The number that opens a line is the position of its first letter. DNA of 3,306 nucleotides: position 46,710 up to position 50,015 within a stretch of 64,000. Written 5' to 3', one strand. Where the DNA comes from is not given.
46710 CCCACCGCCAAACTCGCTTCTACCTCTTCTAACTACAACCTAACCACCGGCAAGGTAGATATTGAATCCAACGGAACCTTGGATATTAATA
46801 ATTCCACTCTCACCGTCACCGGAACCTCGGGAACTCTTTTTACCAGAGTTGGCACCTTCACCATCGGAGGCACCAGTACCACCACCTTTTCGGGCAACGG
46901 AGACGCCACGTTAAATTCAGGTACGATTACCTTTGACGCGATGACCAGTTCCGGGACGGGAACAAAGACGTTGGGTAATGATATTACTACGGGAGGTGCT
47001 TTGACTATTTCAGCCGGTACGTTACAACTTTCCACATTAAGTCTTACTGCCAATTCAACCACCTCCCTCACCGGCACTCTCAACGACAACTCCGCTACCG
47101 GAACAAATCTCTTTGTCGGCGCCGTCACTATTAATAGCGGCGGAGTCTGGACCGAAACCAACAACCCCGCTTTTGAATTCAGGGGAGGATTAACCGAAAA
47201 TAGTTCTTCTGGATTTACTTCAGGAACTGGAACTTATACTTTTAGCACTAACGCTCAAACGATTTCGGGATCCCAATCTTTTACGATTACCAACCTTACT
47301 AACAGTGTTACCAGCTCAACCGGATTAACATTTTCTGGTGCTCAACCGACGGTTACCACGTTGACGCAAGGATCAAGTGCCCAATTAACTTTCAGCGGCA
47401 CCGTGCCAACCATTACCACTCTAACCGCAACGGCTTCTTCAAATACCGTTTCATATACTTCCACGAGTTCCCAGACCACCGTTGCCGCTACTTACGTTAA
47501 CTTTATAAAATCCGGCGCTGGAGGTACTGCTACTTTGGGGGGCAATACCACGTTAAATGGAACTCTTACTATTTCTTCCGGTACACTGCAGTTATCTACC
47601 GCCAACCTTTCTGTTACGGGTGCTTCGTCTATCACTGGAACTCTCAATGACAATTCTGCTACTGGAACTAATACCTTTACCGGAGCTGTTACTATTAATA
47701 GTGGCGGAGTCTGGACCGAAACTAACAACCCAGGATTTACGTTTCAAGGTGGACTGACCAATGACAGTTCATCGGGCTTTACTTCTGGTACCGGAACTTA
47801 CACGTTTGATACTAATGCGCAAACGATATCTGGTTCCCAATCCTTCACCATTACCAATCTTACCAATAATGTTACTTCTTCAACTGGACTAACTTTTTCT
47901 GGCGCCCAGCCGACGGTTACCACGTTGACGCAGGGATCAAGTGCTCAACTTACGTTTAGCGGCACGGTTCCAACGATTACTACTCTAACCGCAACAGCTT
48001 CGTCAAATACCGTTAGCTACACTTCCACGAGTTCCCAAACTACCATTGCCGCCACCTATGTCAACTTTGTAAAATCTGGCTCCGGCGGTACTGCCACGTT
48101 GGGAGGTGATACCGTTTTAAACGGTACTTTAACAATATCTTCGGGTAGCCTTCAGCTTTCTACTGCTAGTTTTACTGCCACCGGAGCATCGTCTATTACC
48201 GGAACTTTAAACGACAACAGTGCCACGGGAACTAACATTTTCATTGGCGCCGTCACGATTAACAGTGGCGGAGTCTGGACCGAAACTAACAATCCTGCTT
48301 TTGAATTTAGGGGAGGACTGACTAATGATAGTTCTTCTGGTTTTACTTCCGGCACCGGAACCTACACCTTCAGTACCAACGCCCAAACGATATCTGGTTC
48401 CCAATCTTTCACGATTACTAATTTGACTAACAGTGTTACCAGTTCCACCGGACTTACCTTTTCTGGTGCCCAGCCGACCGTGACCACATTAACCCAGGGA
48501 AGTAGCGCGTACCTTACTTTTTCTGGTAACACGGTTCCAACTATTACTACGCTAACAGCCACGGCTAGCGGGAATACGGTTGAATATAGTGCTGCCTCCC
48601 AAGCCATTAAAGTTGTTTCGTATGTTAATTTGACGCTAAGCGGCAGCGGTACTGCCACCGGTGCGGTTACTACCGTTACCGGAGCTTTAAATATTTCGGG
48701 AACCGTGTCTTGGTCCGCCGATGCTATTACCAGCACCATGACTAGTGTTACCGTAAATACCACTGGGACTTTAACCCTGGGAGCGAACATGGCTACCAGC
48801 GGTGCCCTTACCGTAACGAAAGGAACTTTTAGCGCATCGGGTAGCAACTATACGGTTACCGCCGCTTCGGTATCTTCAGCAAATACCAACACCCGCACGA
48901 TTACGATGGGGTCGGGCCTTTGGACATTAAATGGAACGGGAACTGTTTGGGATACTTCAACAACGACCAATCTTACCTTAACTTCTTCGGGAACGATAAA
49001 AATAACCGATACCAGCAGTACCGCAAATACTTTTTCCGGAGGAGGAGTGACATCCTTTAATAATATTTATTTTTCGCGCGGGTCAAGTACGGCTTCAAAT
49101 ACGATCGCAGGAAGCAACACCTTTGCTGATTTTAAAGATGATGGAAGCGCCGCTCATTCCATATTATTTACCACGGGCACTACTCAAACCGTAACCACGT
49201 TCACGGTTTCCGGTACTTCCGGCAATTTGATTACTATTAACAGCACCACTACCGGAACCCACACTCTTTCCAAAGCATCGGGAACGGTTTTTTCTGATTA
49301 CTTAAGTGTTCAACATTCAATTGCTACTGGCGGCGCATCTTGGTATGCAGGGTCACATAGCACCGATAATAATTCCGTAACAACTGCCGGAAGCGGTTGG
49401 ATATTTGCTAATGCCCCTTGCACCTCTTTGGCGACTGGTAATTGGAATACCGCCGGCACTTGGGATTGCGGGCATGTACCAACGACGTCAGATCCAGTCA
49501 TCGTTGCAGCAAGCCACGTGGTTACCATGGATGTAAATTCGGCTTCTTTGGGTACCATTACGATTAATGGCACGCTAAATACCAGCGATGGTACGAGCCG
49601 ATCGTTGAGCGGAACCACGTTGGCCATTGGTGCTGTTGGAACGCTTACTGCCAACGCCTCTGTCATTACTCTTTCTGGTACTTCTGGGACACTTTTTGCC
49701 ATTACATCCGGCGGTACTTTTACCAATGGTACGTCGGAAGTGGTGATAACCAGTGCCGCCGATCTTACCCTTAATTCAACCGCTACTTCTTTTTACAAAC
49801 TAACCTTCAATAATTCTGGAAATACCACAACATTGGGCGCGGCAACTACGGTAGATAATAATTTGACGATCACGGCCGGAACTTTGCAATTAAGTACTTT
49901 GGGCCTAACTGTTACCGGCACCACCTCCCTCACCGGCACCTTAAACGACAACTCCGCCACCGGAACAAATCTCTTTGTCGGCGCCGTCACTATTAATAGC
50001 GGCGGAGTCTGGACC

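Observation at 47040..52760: Near-identical intragenic tandem repeats in giant gene 2, predicting length-variable alleles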

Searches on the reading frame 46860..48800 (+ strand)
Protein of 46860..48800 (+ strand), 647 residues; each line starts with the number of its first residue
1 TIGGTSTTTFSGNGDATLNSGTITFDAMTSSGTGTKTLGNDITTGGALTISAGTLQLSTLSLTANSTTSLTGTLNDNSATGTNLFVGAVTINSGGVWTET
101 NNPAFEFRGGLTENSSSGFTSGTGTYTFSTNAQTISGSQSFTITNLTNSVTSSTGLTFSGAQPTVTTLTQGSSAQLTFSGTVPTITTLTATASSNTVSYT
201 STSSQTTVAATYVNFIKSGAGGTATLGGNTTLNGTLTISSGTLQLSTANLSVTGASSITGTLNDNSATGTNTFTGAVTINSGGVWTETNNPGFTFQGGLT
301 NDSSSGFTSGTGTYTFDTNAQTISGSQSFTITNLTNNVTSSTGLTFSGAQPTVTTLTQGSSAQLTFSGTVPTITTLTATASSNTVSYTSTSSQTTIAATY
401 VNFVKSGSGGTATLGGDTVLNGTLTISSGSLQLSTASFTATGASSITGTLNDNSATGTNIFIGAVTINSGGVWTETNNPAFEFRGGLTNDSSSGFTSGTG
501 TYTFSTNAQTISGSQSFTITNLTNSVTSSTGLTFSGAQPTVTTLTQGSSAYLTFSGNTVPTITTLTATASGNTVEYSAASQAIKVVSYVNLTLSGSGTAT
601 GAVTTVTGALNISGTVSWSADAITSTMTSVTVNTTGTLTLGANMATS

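Call 34: predict_structure(protein=window:46860-48800:+)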
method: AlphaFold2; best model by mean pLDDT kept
length: 647 residues; sequences in the alignment: 1
mean_pLDDT: 64.5   pTM: 0.53
mean pLDDT of the five models: 64.5, 62.0, 60.2, 60.1, 58.4
residues with pLDDT >= 90: 0; 70-90: 221; 50-70: 367; < 50: 59
segments of 3 or more residues with pLDDT < 50: 1-15, 26-37, 578-584, 619-626, 643-647
pLDDT, mean of each block of 10 residues (from residue 1): 40 47 47 48 56 56 56 61 64 65 64 63 66 63 73 68 69 66 60 59 52 64 68 77 73 79 74 80 71 73 64 69 65 77 68 73 64 61 60 53 65 69 78 74 80 75 80 70 77 65 68 67 76 69 73 62 61 54 49 55 57 56 49 53 45
secondary structure, 60 per line:
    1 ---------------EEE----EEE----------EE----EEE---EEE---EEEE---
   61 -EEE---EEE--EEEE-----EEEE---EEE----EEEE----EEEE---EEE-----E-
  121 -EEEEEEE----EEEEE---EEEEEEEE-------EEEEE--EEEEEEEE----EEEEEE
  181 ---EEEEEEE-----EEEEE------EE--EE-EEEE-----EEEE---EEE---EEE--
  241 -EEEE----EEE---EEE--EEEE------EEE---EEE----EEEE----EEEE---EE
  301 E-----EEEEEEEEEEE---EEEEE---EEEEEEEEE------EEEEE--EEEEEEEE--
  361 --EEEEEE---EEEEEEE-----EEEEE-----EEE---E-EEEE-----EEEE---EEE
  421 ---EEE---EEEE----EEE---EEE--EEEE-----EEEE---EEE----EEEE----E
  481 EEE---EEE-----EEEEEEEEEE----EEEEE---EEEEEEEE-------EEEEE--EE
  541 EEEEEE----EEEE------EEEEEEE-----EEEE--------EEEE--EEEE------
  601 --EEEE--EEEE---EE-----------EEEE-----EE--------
elements in order: E16-18 E23-25 E42-44 E48-50 E54-57 E62-64 E68-70 E73-76 E82-85 E89-91 E96-99 E104-107 E111-113 E122-128 E133-137 E141-148 E156-160 E163-170 E175-180 E184-190 E196-200 E214-217 E223-226 E230-232 E236-238 E242-245 E250-252 E256-258 E261-264 E271-273 E277-279 E284-287 E292-295 E299-301 E307-317 E321-325 E329-337 E344-348 E351-358 E363-368 E372-378 E384-388 E394-396 E402-405 E411-414 E418-420 E424-426 E430-433 E438-440 E444-446 E449-452 E458-461 E465-467 E472-475 E480-483 E487-489 E495-504 E509-513 E517-524 E532-536 E539-546 E551-554 E561-567 E573-576 E585-588 E591-594 E603-606 E609-612 E629-632

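Call 39: fold_search(model_id=the predicted structure, library=pdb)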
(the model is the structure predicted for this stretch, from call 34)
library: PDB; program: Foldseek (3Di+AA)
matches with E <= 10: 22; with E <= 0.001: 0
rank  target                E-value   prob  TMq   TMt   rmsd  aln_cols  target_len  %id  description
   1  3sze                  6.2e-01  0.16  0.25  0.19  15.5       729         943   10  Crystal structure of the passenger domain of the E. coli autotransporter EspP (released 2011-10-12)
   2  6p5t_D                6.2e-01  0.13  0.23  0.20  21.4       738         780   17  Surface-layer (S-layer) RsaA protein from Caulobacter crescentus bound to strontium and iodide (released 2020-01-15)
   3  6p5t_C                7.5e-01  0.08  0.17  0.15  22.9       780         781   18  Surface-layer (S-layer) RsaA protein from Caulobacter crescentus bound to strontium and iodide (released 2020-01-15)
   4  3h09_A                9.5e-01  0.03  0.12  0.09  19.5       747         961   10  The structure of Haemophilus influenzae IgA1 protease (released 2009-04-21)
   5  6p5t_A                1.1e+00  0.08  0.19  0.17  21.7       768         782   17  Surface-layer (S-layer) RsaA protein from Caulobacter crescentus bound to strontium and iodide (released 2020-01-15)
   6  3h09_B                2.1e+00  0.06  0.19  0.15  17.1       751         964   11  The structure of Haemophilus influenzae IgA1 protease (released 2009-04-21)
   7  6p5t_B                2.1e+00  0.04  0.16  0.15  21.8       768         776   16  Surface-layer (S-layer) RsaA protein from Caulobacter crescentus bound to strontium and iodide (released 2020-01-15)
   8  5j44_A                2.2e+00  0.06  0.22  0.17  16.3       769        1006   12  Crystal structure of the Secreted Extracellular protein A (SepA) from Shigella flexneri (released 2017-04-12)
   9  8vbb_A                2.4e+00  0.06  0.26  0.19  15.5       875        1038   16  The secreted adhesin EtpA of Enterotoxigenic Escherichia coli in complex with the mouse mAb 1G05 (released 2024-09-04)
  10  6n2c_A                4.9e+00  0.01  0.10  0.13  14.6       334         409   11  The Crystal Structure of Caldicellulosiruptor hydrothermalis Tapirin C-terminal domain (released 2018-12-19)
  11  4ojp_C                5.4e+00  0.01  0.14  0.12  17.9       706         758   10  Crystal Structure of Putative Tailspike Protein (TSP1, orf210) from Escherichia coli O157:H7 Bacteriohage CBA120 in Co (released 2014-03-26)
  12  4wa0                  6.2e+00  0.01  0.08  0.13  27.7       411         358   12  The structure of a possible adhesin C-terminal domain from Caldicellulosiruptor kronotskyensis (released 2015-03-04)
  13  4i84_B                6.5e+00  0.01  0.07  0.12  16.8       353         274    8  The crystal structure of the Haemophilus influenzae HxuA secretion domain involved in the two-partner secretion pathwa (released 2013-11-13)
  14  4oj6_C                6.5e+00  0.01  0.12  0.11  18.3       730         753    9  Crystal Structure of a Putative Tailspike Protein (TSP1, orf210) from Escherichia coli O157:H7 Bacteriohage CBA120; Se (released 2014-03-26)
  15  9mne_B                6.8e+00  0.03  0.23  0.18  15.6       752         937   13  Crystal structure of enteropathogenic Escherichia coli EspC (released 2025-10-29)
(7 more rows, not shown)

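Call 78: search_protein_families(library=pfam, proteins=[window:47004-48698:+], max_evalue=1)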
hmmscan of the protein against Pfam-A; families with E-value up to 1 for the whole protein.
window:47004-48698:+ (565 aa): 2 families
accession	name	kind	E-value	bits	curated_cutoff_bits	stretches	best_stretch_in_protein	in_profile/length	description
PF14382.12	ECR1_N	-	0.13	12.5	27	0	255-269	10-24/38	Exosome complex exonuclease RRP4 N-terminal region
PF04492.19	Phage_rep_O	-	0.2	12.7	28.7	0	77-103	40-66/95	Bacteriophage replication protein O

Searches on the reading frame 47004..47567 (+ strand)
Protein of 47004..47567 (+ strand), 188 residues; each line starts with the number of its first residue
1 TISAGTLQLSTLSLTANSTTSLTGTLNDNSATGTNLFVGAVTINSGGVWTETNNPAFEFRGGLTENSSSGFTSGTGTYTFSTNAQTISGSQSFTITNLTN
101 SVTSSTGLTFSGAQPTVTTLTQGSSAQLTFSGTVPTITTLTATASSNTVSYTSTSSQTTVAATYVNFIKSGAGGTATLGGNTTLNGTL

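Call 33: search_protein_representatives(protein=window:47004-47567:+)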
Query: 188 residues. Proteins with E-value up to 0.001 (for the whole library): 671; up to 1e-10: 352; up to 1e-30: 72. The best 150 are listed.
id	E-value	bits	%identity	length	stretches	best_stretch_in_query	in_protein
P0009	4.2e-151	514.4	53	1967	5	5-188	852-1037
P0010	1.8e-141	483.1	63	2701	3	1-188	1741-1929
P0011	2.9e-129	443.5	65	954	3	2-188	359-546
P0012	8.2e-114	393.2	58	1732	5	1-187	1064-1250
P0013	8.5e-102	354.2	62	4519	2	2-188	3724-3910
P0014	4.6e-99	345.3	65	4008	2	2-188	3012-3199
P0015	4.5e-89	312.8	61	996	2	1-188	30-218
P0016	6.0e-81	286.4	57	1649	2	1-187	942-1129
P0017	4.8e-79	280.3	59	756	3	1-188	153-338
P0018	5.0e-72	257.4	60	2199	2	1-188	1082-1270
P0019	3.4e-69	248.2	41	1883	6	17-187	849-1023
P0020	5.5e-69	247.6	42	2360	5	2-188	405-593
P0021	3.2e-68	245.1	44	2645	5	3-187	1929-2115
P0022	6.4e-67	240.9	43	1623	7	1-187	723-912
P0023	2.8e-66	238.8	41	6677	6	5-188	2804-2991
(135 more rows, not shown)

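Call 38: search_protein_families(library=ncbifam, proteins=[window:47004-47567:+], max_evalue=1)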
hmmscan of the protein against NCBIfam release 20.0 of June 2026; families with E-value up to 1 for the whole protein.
window:47004-47567:+ (188 aa): 0 families

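Call 52: find_related_loci(query=A1, collection=genome_contigs, flank=10000)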
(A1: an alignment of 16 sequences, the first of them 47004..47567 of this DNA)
Query A1 (188 aa) in genome_contigs; peptide patterns used: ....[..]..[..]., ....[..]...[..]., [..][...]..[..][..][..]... (x = any residue, [..] = any of these).
130 stretches matched a pattern; 105 encode a relative of the query (tblastn E <= 1e-3); the best 80 are kept; 79 distinct loci.
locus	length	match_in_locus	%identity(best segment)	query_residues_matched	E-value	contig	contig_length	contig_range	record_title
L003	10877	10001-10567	80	1-188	1e-78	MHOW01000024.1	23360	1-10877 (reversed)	MAG: Candidatus Staskawiczbacteria bacterium RIFCSPLOWO2_01_FULL_33_13 rifcsplowo2_01_scaffold_6878, whole genome shotgu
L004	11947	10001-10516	81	1-173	3e-72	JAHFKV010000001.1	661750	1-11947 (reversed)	MAG: Candidatus Staskawiczbacteria bacterium isolate nzgw418 NODE_3_length_661751_cov_10.822417, whole genome shotgun se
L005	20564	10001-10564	69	1-188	3e-70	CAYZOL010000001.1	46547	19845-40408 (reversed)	MAG TPA_asm: uncultured Candidatus Saccharibacteria bacterium isolate SRP342105_co1_326 genome assembly, contig: NODE_94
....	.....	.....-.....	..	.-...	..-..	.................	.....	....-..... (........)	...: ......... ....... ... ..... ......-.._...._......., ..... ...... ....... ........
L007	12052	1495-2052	65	1-188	2e-58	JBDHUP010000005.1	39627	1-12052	MAG: Candidatus Paceibacteria bacterium isolate AS-MESO-3CA.90 NODE_4057_length_39627_cov_4.782857, whole genome shotgun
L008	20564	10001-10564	62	1-188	6e-57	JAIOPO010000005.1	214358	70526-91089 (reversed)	MAG: Candidatus Nomurabacteria bacterium isolate LakeFargette_0920_ALND_MAG_33_28 LacPavin_0920_ALND_scaffold_493788, wh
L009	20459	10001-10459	65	37-188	7e-50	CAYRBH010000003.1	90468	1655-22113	MAG TPA_asm: uncultured Gammaproteobacteria bacterium isolate binchicken_co185_198 genome assembly, contig: NODE_321_len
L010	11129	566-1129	56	1-188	7e-49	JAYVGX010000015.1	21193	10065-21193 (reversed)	MAG: Candidatus Paceibacterota bacterium isolate GL47_Up_metabat_76 GL47_Up_metabat_76_14, whole genome shotgun sequence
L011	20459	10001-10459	63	37-188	3e-46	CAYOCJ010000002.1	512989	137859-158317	MAG TPA_asm: uncultured Gammaproteobacteria bacterium isolate SRP273308_co1_350 genome assembly, contig: NODE_8_length_5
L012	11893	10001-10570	50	2-188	1e-34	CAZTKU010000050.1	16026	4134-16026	MAG TPA_asm: uncultured Ignavibacteriaceae bacterium isolate binchicken_co119_451 genome assembly, contig: NODE_4541_len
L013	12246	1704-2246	50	34-188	4e-33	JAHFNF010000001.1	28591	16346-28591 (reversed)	MAG: Candidatus Nomurabacteria bacterium isolate nzgw474 NODE_374_length_28592_cov_3.659513, whole genome shotgun sequen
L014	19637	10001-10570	48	1-188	4e-31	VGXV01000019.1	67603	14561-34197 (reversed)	MAG: Planctomycetota bacterium isolate K_DeepCast_100m_m2_328 K_DeepCast_100m_m2_328_Ga0194127_10000418, whole genome sh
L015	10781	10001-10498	47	6-157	1e-29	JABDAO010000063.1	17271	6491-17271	MAG: Bacteroidetes bacterium isolate BWOrgControl_Nextera59_MAG1 3300020659.a:Ga0206851_1161, whole genome shotgun seque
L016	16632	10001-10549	48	6-188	5e-28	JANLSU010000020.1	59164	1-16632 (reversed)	MAG: bacterium isolate OTE_25_metabat_308 OTE_25_k141_2393205, whole genome shotgun sequence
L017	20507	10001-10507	46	19-188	1e-27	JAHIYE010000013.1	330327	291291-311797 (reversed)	MAG: Gammaproteobacteria bacterium isolate MMS_B.mb.9 MMS_B.mb.9_k119_147201, whole genome shotgun sequence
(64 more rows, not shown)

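Call 77: search_solved_structures(query=A1, max_evalue=1)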
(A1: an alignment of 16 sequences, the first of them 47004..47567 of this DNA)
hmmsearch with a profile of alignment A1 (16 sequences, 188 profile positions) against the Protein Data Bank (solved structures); distinct sequences matched with E-value up to 1: 0.

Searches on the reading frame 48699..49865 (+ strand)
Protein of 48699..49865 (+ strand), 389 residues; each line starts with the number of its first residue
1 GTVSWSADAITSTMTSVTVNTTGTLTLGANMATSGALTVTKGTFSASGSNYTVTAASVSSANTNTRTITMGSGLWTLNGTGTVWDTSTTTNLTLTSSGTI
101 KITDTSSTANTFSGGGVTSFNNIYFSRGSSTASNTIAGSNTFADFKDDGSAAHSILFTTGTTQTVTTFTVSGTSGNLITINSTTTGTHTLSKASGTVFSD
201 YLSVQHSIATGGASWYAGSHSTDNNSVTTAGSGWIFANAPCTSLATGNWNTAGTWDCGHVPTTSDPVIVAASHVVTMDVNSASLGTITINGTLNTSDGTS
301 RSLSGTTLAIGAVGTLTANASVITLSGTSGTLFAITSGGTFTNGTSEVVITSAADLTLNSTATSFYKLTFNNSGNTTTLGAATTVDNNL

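Call 78: search_protein_families(library=pfam, proteins=[window:48699-49865:+], max_evalue=1)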
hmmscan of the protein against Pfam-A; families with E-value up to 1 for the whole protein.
window:48699-49865:+ (389 aa): 1 family
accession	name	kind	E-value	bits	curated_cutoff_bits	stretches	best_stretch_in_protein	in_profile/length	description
PF10162.14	G8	-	5e-08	33.3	22.9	1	254-364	1-87/124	G8 domain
